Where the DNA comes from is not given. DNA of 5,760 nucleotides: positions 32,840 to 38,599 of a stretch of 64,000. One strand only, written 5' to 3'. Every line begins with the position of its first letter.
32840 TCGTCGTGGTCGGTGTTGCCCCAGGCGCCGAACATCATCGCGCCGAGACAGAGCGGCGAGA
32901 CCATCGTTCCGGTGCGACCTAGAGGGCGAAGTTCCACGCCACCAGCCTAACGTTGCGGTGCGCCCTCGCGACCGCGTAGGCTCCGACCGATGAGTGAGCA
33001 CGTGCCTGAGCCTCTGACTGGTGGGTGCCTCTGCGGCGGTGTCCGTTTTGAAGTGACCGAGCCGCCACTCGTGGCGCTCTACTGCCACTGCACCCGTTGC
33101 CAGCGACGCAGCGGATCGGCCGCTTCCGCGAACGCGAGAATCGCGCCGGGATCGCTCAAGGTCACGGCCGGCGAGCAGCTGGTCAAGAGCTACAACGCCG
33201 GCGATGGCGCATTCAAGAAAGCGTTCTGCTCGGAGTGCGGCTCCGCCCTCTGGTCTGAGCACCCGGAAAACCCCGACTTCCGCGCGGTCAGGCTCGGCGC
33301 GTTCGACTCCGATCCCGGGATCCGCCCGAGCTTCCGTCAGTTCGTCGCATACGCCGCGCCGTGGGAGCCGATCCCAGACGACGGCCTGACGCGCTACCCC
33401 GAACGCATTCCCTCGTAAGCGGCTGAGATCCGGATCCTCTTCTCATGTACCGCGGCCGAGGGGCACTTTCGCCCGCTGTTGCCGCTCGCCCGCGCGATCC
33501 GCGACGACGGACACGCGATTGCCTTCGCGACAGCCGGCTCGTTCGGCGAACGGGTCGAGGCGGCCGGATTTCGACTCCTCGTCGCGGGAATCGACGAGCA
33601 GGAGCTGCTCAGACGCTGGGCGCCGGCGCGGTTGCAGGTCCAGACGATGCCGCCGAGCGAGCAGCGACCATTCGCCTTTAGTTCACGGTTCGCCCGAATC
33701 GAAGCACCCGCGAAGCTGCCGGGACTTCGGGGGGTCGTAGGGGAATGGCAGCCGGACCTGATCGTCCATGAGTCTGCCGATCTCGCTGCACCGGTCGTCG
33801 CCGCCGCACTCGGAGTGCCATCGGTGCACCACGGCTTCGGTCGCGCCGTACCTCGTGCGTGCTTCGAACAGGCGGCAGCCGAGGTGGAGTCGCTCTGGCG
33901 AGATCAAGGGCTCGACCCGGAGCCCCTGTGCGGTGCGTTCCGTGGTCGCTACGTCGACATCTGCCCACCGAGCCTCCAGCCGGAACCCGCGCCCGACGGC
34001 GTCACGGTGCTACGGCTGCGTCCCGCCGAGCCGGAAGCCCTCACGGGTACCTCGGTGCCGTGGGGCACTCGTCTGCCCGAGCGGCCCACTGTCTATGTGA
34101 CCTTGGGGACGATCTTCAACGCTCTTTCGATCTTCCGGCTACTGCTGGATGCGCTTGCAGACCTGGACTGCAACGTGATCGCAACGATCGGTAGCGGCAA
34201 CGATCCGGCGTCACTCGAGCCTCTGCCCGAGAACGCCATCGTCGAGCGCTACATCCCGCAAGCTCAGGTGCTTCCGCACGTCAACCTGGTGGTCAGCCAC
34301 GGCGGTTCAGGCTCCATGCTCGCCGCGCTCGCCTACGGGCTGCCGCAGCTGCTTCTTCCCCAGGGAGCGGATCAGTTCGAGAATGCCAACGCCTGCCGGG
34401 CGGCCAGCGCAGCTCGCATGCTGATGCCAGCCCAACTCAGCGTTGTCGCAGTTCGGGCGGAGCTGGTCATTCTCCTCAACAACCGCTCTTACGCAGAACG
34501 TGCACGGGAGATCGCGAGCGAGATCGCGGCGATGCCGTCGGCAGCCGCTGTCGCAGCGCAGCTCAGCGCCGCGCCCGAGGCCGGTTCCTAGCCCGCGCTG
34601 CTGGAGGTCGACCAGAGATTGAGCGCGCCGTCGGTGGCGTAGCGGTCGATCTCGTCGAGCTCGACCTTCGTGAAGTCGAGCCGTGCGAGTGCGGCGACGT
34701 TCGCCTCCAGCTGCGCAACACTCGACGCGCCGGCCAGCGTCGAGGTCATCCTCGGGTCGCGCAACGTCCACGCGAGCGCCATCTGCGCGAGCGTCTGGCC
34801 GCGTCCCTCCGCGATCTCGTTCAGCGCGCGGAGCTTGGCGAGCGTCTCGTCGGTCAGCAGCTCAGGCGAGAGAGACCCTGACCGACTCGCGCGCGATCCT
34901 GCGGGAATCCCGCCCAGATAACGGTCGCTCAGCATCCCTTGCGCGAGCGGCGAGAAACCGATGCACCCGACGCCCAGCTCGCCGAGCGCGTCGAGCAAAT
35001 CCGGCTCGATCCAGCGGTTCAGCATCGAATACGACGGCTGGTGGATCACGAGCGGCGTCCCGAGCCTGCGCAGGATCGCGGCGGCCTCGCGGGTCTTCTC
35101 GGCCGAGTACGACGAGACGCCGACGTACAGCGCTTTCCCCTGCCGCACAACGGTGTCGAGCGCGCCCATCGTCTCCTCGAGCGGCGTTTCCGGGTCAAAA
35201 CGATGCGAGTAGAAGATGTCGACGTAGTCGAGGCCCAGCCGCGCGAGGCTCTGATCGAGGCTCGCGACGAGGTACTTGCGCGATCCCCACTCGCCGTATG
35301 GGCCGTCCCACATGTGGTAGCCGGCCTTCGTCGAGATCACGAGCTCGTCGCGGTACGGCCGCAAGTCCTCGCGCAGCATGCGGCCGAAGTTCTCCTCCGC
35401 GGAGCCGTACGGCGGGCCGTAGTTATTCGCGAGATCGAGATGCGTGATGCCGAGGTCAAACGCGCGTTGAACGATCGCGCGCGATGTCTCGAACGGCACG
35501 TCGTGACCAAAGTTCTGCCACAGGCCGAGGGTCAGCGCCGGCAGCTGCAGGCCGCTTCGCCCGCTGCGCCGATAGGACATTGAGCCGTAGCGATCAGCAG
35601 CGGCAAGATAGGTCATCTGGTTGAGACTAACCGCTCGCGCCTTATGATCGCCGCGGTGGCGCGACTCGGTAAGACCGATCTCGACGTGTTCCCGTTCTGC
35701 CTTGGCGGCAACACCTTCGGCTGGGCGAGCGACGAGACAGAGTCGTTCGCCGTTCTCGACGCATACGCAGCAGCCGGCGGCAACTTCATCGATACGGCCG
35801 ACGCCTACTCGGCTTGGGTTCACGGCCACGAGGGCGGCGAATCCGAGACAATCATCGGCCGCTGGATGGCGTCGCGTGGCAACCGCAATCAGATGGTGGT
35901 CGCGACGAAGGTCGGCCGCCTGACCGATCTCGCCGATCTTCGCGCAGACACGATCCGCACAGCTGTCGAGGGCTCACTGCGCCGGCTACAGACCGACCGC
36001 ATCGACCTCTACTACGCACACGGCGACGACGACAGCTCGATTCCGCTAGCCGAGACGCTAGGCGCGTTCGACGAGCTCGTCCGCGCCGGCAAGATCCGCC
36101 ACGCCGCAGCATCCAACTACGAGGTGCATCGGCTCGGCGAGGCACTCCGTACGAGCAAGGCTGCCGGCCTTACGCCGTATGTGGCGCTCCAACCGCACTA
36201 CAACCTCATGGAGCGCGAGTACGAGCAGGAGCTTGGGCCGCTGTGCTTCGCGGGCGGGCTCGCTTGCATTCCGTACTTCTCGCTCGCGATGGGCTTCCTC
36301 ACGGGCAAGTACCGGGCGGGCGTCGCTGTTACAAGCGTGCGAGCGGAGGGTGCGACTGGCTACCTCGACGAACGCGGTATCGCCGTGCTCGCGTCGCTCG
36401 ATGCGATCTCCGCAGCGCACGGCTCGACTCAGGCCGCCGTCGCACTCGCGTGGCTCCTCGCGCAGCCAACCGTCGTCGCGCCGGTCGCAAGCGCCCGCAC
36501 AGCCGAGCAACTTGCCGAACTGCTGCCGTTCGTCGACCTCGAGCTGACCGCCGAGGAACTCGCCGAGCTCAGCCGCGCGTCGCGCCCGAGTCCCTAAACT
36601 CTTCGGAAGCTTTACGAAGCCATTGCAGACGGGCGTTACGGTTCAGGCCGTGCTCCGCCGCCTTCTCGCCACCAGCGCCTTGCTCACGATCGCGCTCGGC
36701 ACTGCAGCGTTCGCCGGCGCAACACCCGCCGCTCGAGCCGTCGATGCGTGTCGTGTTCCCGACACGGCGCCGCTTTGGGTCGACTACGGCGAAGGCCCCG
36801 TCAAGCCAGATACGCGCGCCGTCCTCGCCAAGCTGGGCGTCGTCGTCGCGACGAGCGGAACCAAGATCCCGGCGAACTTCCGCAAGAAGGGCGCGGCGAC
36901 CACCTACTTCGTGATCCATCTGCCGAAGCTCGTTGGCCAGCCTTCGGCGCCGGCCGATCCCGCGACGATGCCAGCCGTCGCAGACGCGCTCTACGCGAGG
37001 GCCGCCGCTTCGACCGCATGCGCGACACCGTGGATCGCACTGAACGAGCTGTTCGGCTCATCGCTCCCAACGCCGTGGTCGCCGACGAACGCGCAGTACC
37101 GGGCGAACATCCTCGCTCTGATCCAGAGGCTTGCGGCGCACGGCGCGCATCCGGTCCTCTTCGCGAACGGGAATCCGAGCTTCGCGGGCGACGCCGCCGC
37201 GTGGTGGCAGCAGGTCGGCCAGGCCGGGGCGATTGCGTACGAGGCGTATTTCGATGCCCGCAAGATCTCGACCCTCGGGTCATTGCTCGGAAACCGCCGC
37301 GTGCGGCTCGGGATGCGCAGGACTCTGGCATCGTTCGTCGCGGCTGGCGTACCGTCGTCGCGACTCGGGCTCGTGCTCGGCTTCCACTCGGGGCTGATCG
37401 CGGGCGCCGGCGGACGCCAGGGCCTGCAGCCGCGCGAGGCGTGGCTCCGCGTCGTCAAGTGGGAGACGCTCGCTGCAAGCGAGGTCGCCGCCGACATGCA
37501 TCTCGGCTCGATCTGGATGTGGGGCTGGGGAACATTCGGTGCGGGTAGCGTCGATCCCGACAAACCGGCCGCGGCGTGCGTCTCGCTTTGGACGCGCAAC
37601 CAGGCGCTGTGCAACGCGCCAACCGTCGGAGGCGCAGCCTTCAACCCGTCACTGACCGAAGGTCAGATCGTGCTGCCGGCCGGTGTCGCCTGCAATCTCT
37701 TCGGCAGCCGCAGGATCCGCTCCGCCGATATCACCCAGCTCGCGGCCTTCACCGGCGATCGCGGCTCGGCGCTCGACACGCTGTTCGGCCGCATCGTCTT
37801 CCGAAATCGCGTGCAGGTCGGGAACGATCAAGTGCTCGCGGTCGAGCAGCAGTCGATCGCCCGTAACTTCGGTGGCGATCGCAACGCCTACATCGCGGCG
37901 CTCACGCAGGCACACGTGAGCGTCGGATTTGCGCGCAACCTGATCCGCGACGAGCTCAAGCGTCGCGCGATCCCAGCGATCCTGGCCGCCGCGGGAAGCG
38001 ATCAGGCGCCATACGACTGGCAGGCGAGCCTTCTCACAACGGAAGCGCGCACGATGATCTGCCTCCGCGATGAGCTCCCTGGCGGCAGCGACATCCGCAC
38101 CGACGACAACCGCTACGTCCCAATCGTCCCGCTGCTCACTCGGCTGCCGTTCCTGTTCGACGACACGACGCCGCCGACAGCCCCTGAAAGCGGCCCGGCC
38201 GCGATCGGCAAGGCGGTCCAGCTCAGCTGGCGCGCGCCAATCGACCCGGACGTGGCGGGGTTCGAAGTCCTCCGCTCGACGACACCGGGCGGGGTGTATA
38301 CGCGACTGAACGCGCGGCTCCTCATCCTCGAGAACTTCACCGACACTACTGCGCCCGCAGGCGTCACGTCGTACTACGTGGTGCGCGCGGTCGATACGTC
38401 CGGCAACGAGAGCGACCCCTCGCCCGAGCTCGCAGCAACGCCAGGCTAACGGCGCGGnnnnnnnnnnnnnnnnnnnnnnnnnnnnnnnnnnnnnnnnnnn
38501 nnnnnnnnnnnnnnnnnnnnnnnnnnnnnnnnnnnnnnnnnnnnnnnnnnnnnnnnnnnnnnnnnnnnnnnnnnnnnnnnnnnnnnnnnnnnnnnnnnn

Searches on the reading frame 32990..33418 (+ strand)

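Call 59: search_protein_families(library=pfam, proteins=[window:32990-33418:+], max_evalue=0.001)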
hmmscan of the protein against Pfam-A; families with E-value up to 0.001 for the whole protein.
window:32990-33418:+ (142 aa): 1 family
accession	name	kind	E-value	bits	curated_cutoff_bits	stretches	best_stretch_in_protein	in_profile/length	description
PF04828.22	GFA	-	5.7e-28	97.7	24.3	1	9-119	2-113/115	Glutathione-dependent formaldehyde-activating enzyme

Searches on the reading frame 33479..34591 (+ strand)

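Call 59: search_protein_families(library=pfam, proteins=[window:33479-34591:+], max_evalue=0.001)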
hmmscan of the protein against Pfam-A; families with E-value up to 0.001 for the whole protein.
window:33479-34591:+ (370 aa): 4 families
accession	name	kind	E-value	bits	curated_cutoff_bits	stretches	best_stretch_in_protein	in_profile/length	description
PF06722.18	EryCIII-like_C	-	1.8e-24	86.8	31.7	1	221-363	2-143/145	Erythromycin biosynthesis protein CIII-like, C-terminal domain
PF21036.3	EryCIII-like_N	-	1.5e-13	51.4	27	1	6-210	2-216/216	Erythromycin biosynthesis protein CIII-like, N-terminal domain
PF00201.24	UDPGT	-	2.4e-12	46.9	19.5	1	202-344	275-417/499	UDP-glucoronosyl and UDP-glucosyl transferase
PF04101.22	Glyco_tran_28_C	-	2.6e-08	34.5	22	1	231-345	31-154/166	Glycosyltransferase family 28 C-terminal domain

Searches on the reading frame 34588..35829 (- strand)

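Call 27: search_protein_families(library=pfam, proteins=[window:34588-35829:-], max_evalue=0.001)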
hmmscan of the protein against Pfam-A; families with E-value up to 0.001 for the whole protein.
window:34588-35829:- (413 aa): 1 family
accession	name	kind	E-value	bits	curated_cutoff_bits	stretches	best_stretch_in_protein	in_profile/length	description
PF00248.27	Aldo_ket_red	-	2.7e-73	247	24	1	99-396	2-288/291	Aldo/keto reductase family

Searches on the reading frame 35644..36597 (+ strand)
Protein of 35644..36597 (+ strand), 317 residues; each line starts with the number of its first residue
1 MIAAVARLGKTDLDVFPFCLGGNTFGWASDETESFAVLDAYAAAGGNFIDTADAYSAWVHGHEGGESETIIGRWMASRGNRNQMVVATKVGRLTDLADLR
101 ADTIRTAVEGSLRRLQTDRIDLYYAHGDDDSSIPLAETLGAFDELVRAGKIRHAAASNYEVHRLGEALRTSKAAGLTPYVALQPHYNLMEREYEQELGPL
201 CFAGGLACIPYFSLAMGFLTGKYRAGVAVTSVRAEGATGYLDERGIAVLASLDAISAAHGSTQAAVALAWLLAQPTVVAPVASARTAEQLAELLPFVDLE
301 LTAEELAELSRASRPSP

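Call 27: search_protein_families(library=pfam, proteins=[window:35644-36597:+], max_evalue=0.001)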
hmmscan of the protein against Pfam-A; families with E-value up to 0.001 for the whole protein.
window:35644-36597:+ (317 aa): 1 family
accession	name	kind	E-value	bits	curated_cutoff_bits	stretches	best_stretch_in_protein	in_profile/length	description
PF00248.27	Aldo_ket_red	-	1.7e-62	211.6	24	1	19-311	3-288/291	Aldo/keto reductase family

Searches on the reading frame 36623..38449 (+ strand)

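Call 27: search_protein_families(library=pfam, proteins=[window:36623-38449:+], max_evalue=0.001)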
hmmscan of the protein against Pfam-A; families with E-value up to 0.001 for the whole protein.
window:36623-38449:+ (608 aa): 0 families

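Call 63: search_protein_families(library=ncbifam, proteins=[window:36623-38449:+], max_evalue=0.01)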
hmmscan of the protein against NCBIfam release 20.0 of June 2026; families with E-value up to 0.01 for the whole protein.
window:36623-38449:+ (608 aa): 1 family
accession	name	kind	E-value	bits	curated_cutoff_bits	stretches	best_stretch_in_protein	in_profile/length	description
NF041611.1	exoglucan_CbhB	equivalog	3.9e-05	21.9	1950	1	514-605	702-788/997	exoglucanase CbhB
